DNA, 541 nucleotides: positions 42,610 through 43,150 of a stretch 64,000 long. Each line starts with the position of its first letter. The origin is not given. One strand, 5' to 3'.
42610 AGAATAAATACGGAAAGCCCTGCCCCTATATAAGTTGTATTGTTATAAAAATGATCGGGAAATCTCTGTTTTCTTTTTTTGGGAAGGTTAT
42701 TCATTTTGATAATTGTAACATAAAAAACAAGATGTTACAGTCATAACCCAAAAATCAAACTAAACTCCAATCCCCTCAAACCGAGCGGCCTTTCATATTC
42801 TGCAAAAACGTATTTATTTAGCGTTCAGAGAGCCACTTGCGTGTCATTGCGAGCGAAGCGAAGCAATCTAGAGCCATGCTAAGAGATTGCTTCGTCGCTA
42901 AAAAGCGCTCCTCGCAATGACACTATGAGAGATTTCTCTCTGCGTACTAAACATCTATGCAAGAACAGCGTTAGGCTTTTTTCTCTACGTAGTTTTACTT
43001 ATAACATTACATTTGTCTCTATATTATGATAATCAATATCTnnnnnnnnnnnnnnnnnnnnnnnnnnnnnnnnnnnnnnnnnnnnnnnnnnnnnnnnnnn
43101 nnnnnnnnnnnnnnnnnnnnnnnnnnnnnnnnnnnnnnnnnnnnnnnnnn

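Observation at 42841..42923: Short dispersed element present as an inverted pair between the two cytochrome genes and again upstream of the porin-cytochrome operon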

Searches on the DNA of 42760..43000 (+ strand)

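Call 18: search_rna_families(source=window, start=42760, end=43000, threshold=evalue, max_evalue=10, show_alignments=3)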
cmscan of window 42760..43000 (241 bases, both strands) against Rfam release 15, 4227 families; matches with E-value up to 10: 1.
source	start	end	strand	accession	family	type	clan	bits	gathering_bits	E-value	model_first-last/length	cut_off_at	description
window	42776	42919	-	RF01057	SAH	Cis-reg; riboswitch;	-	14.1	37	2.2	1-78/78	no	SAH (S-adenosyl-L-homocysteine) riboswitch aptamer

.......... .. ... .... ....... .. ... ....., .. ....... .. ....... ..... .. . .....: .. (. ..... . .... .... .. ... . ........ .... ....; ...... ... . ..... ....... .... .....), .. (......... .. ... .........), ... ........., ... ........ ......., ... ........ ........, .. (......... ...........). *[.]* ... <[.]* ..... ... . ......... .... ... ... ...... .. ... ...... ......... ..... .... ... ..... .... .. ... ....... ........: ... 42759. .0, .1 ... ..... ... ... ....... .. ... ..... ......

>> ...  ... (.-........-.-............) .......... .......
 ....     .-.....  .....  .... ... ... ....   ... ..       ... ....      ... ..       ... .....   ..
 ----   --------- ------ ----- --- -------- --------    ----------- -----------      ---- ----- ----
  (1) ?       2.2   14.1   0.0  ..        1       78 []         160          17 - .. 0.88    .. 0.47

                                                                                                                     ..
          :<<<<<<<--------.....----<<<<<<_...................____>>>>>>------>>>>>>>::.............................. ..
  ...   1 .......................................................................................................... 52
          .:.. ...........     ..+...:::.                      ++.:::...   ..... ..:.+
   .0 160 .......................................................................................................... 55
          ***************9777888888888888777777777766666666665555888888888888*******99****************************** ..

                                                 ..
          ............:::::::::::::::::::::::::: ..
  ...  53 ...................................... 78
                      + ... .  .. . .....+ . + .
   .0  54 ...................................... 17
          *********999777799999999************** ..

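Call 88: search_dna_similar(query=window:42835-42930:+, collection=ecoli_genomes, mode=distant, max_evalue=0.01, max_rows=5)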
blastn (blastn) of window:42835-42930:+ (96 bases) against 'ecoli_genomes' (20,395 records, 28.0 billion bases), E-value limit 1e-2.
No match.
